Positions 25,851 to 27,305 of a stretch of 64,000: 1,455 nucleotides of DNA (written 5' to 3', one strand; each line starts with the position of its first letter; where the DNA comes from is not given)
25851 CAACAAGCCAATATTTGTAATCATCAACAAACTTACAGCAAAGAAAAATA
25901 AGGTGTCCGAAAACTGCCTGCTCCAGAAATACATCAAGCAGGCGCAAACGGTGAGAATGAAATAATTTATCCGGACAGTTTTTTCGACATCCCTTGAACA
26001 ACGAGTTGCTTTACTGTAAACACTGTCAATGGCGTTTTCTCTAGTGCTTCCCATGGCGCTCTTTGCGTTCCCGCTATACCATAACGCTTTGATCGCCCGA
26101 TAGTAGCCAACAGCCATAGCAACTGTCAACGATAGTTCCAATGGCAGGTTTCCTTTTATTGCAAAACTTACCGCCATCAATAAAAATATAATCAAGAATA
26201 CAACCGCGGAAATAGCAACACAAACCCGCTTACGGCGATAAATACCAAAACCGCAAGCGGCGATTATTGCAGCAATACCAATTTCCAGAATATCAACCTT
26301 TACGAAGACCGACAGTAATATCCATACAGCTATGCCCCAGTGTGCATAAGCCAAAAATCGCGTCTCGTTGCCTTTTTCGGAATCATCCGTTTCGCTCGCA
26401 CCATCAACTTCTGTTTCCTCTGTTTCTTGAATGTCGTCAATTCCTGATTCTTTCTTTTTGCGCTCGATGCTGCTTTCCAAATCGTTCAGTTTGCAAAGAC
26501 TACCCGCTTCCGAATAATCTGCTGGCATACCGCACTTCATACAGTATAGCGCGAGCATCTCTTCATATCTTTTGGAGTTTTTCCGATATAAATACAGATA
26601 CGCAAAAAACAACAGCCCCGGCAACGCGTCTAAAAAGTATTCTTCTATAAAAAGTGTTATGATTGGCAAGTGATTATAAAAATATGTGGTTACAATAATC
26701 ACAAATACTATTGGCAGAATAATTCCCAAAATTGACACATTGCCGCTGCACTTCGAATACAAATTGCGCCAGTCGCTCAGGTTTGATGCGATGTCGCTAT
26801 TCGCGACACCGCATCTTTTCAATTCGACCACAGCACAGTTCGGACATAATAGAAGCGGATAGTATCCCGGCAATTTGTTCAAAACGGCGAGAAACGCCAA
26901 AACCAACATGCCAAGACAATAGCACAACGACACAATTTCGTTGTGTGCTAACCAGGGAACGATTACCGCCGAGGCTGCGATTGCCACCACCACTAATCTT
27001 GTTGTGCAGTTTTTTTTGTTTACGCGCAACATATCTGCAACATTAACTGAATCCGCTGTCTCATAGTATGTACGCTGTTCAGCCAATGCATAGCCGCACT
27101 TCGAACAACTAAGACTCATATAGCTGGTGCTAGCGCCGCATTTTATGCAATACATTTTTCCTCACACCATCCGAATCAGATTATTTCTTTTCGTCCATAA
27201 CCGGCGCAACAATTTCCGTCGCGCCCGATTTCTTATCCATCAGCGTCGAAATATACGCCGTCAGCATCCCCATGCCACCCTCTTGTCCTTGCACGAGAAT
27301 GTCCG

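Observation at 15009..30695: Cassette-repeat locus of zinc-ribbon polytopic membrane proteins + flotillin-like SPFH protein + DUF4143 AAA ATPases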

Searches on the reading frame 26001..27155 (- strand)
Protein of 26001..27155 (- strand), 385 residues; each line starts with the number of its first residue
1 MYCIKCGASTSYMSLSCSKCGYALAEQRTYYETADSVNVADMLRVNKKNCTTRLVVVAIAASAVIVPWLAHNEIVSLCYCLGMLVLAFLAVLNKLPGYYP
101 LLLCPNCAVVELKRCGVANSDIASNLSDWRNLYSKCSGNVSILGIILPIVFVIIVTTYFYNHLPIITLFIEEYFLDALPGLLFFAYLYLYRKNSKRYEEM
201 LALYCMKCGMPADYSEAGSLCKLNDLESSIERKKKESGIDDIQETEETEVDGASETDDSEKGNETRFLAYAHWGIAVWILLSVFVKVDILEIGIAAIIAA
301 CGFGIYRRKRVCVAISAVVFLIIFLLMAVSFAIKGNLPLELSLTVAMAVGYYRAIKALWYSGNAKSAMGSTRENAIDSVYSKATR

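Call 26: search_protein_representatives(alignment_id=A3)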
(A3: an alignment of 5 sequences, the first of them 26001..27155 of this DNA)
Query: 5 sequences, 358 profile positions. Proteins with E-value up to 0.001 (for the whole library): 408; up to 1e-10: 9; up to 1e-30: 3. The best 150 are listed.
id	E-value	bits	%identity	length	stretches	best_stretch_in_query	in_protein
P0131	1.9e-137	474.7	-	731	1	9-358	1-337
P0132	2.2e-137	474.4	-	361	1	9-350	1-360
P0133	2.3e-106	372.4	-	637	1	9-351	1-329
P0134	2.5e-22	96.0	-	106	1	9-98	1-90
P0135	2.1e-15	73.2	-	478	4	7-44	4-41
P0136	6.7e-12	61.7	-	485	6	7-48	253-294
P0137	9.0e-12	61.2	-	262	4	4-33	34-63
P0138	2.3e-11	59.9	-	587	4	9-103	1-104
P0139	2.4e-11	59.8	-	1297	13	9-35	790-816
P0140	1.4e-09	54.0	-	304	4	7-40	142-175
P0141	2.4e-09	53.3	-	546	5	7-45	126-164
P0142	4.0e-09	52.5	-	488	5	9-38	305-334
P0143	5.4e-09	52.1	-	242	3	3-103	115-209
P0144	1.6e-08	50.6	-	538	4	6-35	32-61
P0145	3.0e-08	49.7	-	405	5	8-36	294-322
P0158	4.5e-07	45.8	-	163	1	209-337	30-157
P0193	1.1e-05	41.2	-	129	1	238-339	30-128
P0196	1.2e-05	41.1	-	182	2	231-340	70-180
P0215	2.0e-05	40.4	-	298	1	230-351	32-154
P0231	3.0e-05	39.8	-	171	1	218-342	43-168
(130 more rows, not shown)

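Call 28: search_protein_families(library=pfam, proteins=[P0158, P0193, P0196, P0215, P0231, P0133, P0138], max_evalue=1)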
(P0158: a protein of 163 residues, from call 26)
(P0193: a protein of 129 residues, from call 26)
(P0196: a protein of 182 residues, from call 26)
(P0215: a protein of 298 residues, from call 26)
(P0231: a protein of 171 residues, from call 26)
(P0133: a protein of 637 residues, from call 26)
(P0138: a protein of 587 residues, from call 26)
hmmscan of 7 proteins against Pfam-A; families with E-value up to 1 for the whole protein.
P0158 (163 aa): 1 family
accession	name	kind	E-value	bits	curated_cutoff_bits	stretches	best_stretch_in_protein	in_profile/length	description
PF14354.12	Lar_restr_allev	-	0.018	15.7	28.6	1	5-41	2-34/58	Restriction alleviation protein Lar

P0193 (129 aa): 0 families

P0196 (182 aa): 11 families
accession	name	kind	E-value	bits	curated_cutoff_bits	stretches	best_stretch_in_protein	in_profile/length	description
PF13240.11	Zn_Ribbon_1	-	0.00067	19.8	25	1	3-25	1-23/23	zinc-ribbon domain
PF13248.11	Zn_ribbon_3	-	0.002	18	27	1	1-24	2-25/26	zinc-ribbon domain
PF01040.23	UbiA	-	0.0045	16.7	34.2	1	72-162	62-155/250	UbiA prenyltransferase family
PF12773.13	DZR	-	0.005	17.4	27.3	1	4-26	1-23/45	Double zinc ribbon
PF24460.1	DUF7575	-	0.009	15.8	28.5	1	13-29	1-17/28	Domain of unknown function (DUF7575)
PF07282.18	Cas12f1-like_TNB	-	0.21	12.2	26.3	1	2-29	29-54/60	Cas12f1-like, TNB domain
PF23146.2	Zf_IFT144_1st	-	0.34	11.3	27.5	1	3-21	6-24/25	IFT144, first zinc finger domain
PF25299.1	ZZ_ADA2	-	0.43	11.2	27.5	1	4-23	1-20/48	ADA2 ZZ-type zing finger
PF12760.12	Zn_ribbon_IS1595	-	0.62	10.5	25.4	0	3-23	20-45/46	Transposase zinc-ribbon domain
PF05810.19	NinF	-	0.66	10.4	27.5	0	17-26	1-10/25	NinF protein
PF21344.3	Zn_ribbon_LysW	-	0.82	9.8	27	0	3-26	2-32/46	Alpha-aminoadipate carrier protein LysW-like, globular domain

P0215 (298 aa): 0 families

P0231 (171 aa): 0 families

P0133 (637 aa): 2 families
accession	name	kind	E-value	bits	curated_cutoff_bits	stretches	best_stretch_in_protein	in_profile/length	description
PF13240.11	Zn_Ribbon_1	-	0.00023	21.3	25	1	2-24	1-23/23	zinc-ribbon domain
PF24460.1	DUF7575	-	0.73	9.7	28.5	0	17-31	6-20/28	Domain of unknown function (DUF7575)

P0138 (587 aa): 22 families
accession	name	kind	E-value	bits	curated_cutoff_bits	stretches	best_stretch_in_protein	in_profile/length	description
PF13240.11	Zn_Ribbon_1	-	6.6e-26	89.8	25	4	2-23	1-22/23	zinc-ribbon domain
PF12773.13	DZR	-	8.3e-20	71.1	27.3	4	246-325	1-45/45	Double zinc ribbon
PF13248.11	Zn_ribbon_3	-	9e-17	60.3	27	4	364-386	4-26/26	zinc-ribbon domain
PF18912.6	DZR_2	-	1.6e-11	44.3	27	4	3-26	24-48/56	Double zinc ribbon domain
PF03803.21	Scramblase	-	6.8e-10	39.1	25.4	1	515-582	148-216/221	Scramblase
PF17032.10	Zn_ribbon_15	-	9e-10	39.7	28.9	4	362-383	52-73/73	zinc-ribbon family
PF24460.1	DUF7575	-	1.2e-07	31.4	28.5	3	363-386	4-27/28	Domain of unknown function (DUF7575)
PF10005.14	Zn_ribbon_DZR_6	-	2e-06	28.8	23.4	1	307-346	4-43/93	zinc-ribbon domain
PF24463.1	DUF7577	-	3e-06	27.2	28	3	2-21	4-23/27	Domain of unknown function (DUF7577)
PF14803.11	Zn_ribbon_Nudix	-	7.7e-06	26.2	25.6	0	15-27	1-13/34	Nudix N-terminal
PF07191.17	Zn_ribbon_6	-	0.00039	20.8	25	1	300-329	12-40/67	Double zinc ribbon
PF04525.18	LOR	-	0.0045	17.1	24.5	1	512-564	121-175/187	LURP-one-related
PF11781.13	Zn_ribbon_RRN7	-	0.014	15.5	27.1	1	364-384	6-29/32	Zinc-finger of RNA-polymerase I-specific TFIIB, Rrn7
PF06827.20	zf-FPG_IleRS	-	0.046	14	21.3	0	364-382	3-27/30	Zinc finger found in FPG and IleRS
PF08271.17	Zn_Ribbon_TF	-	0.059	13.4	29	2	363-377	20-34/43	TFIIB zinc-binding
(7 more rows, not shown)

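Call 29: find_encoding_contigs(protein=P0133, flank=10000, max_places=6)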
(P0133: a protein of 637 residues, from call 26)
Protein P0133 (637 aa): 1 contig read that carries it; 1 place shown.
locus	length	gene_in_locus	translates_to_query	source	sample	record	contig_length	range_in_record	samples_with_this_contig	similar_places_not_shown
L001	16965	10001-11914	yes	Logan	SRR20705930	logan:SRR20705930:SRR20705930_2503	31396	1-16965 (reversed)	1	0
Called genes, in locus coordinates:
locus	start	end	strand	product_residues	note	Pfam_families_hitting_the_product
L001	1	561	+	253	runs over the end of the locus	PF00899:ThiF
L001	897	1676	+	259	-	PF01048:PNP_UDP_1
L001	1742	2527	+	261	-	PF01261:AP_endonuc_2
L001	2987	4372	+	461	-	PF05860:TPS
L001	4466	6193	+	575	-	PF08479:POTRA_2, PF03865:ShlB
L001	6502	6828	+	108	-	-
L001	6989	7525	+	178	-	-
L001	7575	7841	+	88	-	-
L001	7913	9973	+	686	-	PF01145:Band_7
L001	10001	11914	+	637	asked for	-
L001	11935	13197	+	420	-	PF07719:TPR_2 (faint), PF13181:TPR_8 (faint), PF12895:ANAPC3, PF13174:TPR_6 (faint), PF13428:TPR_14 (faint), PF13371:TPR_9 (weak), PF00515:TPR_1 (weak), PF13414:TPR_11 (weak), +4 more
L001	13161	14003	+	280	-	-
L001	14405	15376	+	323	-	PF09681:Phage_rep_org_N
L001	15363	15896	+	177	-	-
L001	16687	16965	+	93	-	?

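Call 41: find_homologous_proteins(query=A3, max_evalue=0.00001)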
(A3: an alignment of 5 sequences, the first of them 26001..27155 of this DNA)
Query A3 (5 sequences) (385 aa, profile of the alignment): 3 proteins with E <= 0.00001 among 8000 candidates.
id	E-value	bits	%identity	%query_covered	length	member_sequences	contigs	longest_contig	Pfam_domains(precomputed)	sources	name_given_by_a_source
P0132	7.0e-137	474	26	50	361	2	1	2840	-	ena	-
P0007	1.6e-135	470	100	100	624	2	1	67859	-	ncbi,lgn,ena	ncbi:MAG: hypothetical protein WCP79_06255 [Bacillota bacterium]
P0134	7.8e-22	96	74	24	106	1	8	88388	-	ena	-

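Call 42: find_encoding_contigs(protein=P0134, flank=10000, max_places=5)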
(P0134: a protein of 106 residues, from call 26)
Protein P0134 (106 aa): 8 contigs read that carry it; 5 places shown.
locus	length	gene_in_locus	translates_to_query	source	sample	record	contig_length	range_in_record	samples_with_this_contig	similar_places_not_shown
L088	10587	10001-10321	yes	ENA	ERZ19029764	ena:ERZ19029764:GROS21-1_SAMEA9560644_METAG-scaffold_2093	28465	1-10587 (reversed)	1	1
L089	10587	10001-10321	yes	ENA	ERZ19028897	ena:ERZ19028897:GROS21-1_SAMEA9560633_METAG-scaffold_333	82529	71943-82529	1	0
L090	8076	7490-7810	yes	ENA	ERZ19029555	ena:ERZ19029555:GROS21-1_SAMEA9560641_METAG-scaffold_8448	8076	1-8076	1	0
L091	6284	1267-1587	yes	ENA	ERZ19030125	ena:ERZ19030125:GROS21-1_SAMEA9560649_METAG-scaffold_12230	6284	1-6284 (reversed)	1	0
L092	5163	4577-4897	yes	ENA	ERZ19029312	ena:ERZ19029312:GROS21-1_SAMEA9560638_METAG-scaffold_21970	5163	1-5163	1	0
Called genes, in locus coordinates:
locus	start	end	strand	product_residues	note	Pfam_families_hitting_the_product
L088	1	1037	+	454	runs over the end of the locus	PF12804:NTP_transf_3, PF02634:FdhD-NarQ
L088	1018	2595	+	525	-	PF00389:2-Hacid_dh, PF02826:2-Hacid_dh_C, PF03446:NAD_binding_2 (weak), PF19304:PGDH_inter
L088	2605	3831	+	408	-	PF06245:DUF1015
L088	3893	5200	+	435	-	PF01546:Peptidase_M20, PF07687:M20_dimer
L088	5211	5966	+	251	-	PF00899:ThiF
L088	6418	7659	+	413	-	PF03572:Peptidase_S41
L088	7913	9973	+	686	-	PF01145:Band_7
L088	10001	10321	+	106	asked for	-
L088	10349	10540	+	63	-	PF01527:HTH_Tnp_1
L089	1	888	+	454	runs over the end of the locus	PF12804:NTP_transf_3, PF02634:FdhD-NarQ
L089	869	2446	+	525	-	PF00389:2-Hacid_dh, PF02826:2-Hacid_dh_C, PF03446:NAD_binding_2 (weak), PF19304:PGDH_inter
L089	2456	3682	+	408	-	PF06245:DUF1015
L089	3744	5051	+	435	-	PF01546:Peptidase_M20, PF07687:M20_dimer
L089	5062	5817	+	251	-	PF00899:ThiF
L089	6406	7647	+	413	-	PF03572:Peptidase_S41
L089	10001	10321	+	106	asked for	-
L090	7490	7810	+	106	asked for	-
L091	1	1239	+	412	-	?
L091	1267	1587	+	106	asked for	-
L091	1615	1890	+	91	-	PF01527:HTH_Tnp_1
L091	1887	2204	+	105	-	-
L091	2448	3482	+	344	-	PF01208:URO-D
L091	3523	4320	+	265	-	PF01048:PNP_UDP_1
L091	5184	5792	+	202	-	PF01810:LysE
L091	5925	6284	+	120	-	?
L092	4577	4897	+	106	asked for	-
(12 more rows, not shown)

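Call 44: find_related_loci(query=P0133, collection=metagenome_contigs, flank=10000)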
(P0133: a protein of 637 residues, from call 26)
Query P0133 (637 aa) in metagenome_contigs; peptide patterns used: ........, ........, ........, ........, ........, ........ (x = any residue, [..] = any of these).
60 stretches matched a pattern; 1 encode a relative of the query (tblastn E <= 1e-3); 1 distinct loci.
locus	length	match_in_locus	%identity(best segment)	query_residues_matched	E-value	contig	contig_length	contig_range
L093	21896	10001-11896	74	1-632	0e+0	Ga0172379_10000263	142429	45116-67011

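Call 68: search_protein_families(library=pfam, proteins=[L093:8309-9856:+, L093:6515-7297:+, L093:4572-5417:+, L001:14405-15376:+, L091:1615-1890:+, L091:1887-2204:+], max_evalue=0.001)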
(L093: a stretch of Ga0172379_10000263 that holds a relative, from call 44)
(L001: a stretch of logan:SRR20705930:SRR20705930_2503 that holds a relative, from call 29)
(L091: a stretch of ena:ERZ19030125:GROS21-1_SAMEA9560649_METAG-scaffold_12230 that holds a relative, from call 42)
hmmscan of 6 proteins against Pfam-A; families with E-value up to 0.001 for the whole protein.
L093:8309-9856:+ (515 aa): 0 families

L093:6515-7297:+ (260 aa): 1 family
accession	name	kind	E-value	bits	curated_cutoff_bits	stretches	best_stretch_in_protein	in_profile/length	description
PF01048.26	PNP_UDP_1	-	4.5e-29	101.9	25.1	1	59-221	29-198/233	Phosphorylase superfamily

L093:4572-5417:+ (281 aa): 1 family
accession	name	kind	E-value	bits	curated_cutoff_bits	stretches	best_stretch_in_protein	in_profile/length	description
PF02517.21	Rce1-like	-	5.3e-11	43.1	22.4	1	132-235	8-92/93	Type II CAAX prenyl endopeptidase Rce1-like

L001:14405-15376:+ (323 aa): 2 families
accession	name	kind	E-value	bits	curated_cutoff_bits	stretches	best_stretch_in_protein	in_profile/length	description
PF09681.16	Phage_rep_org_N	-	2.3e-27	95.8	23.3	1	9-125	1-119/121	N-terminal phage replisome organiser (Phage_rep_org_N)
PF05732.17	RepL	-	0.00094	19.2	20.3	0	68-137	84-153/164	Firmicute plasmid replication protein (RepL)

L091:1615-1890:+ (91 aa): 2 families
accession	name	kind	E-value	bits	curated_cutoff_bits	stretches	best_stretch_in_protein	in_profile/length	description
PF01527.26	HTH_Tnp_1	-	1.2e-09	38.6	24.1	1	3-76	5-72/75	Transposase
PF12728.13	HTH_17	-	0.00042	21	27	1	23-48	5-31/51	Helix-turn-helix domain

L091:1887-2204:+ (105 aa): 1 family
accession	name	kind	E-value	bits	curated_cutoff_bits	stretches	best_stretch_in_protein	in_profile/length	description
PF13276.12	HTH_21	-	0.0002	21.9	28.1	1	48-97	2-53/60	HTH-like domain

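Call 79: search_dna_similar(query=P0133, collection=phages, mode=protein, max_evalue=0.001, max_rows=10)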
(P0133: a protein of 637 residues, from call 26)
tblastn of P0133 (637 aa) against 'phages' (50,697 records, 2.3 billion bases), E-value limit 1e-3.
No match.

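Call 80: search_dna_similar(query=P0133, collection=plasmids, mode=protein, max_evalue=0.001, max_rows=10)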
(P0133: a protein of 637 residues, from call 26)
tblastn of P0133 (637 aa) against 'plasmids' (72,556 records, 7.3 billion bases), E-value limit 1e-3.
No match.
